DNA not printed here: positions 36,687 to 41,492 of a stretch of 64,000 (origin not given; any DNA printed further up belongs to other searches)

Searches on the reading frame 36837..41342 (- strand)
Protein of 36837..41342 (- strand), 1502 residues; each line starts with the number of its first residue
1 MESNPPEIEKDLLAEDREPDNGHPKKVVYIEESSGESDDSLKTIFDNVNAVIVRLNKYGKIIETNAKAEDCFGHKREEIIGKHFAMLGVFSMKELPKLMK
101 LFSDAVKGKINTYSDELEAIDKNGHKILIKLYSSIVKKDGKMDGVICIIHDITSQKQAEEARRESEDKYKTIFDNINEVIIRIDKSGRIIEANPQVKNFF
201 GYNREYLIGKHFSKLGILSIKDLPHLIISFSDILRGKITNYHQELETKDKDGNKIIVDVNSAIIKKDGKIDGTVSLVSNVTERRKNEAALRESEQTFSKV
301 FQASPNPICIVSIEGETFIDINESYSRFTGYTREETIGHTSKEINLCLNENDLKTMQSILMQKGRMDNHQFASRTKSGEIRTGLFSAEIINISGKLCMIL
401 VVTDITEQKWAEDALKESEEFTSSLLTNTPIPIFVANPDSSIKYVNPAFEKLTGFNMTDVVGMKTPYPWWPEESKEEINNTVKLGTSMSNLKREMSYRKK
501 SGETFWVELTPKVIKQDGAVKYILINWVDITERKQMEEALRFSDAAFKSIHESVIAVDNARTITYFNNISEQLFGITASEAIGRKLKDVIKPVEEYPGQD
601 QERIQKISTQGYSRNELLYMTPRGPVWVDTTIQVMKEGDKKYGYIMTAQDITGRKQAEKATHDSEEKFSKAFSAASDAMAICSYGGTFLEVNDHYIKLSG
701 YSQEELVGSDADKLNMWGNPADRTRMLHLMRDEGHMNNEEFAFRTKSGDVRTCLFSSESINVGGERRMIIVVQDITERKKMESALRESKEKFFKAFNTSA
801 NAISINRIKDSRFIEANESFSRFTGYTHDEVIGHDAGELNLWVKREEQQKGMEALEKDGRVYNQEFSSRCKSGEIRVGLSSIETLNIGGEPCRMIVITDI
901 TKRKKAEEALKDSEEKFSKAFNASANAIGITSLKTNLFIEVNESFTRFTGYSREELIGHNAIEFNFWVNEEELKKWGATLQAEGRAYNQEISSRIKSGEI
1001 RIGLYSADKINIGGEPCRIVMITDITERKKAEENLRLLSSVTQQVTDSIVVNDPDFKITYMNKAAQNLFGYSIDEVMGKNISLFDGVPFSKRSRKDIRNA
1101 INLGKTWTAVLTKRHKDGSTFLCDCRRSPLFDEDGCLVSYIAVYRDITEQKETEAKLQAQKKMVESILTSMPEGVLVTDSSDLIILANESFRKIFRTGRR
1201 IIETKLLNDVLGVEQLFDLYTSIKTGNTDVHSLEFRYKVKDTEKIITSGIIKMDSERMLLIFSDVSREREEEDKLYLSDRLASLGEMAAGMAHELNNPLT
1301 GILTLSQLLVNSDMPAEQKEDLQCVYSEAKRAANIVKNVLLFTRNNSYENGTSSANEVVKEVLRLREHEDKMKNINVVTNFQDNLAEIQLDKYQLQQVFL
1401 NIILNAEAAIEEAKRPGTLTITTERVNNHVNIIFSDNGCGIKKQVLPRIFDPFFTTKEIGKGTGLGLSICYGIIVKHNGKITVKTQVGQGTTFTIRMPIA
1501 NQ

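Call 74: search_protein_families(library=pfam, proteins=[window:36837-41342:-], max_evalue=0.001)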
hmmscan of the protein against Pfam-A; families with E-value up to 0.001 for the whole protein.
window:36837-41342:- (1502 aa): 10 families
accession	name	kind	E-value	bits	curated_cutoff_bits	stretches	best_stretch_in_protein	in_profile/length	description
PF13426.13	PAS_9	-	1.1e-107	353.7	27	9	1047-1149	2-103/103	PAS domain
PF00989.32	PAS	-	6.4e-79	261.8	22.6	6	1039-1147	4-113/113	PAS fold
PF08448.16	PAS_4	-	3.3e-68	227.3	23.1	5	1044-1151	3-109/110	PAS fold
PF13188.13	PAS_8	-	1.4e-65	215.6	21.8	7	168-208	2-39/65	PAS domain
PF08447.18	PAS_3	-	4.5e-54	181.1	25.6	4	814-897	2-88/89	PAS fold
PF02518.31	HATPase_c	-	7.9e-25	87.9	26.4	1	1391-1500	2-110/111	Histidine kinase-, DNA gyrase B-, and HSP90-like ATPase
PF12860.13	PAS_7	-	5.6e-15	55.9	27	0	548-658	2-114/115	PAS fold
PF00512.31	HisKA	-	6.5e-15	55.4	26.9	1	1284-1346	2-64/66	His Kinase A (phospho-acceptor) domain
PF24820.1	Diguanyl_cycl_sensor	-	1.1e-11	45.1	28.1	0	174-215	3-44/109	Diguanylate cyclase-like sensor domain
PF13596.12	PAS_10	-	2.3e-10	41.5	22.1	1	548-652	6-106/106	PAS domain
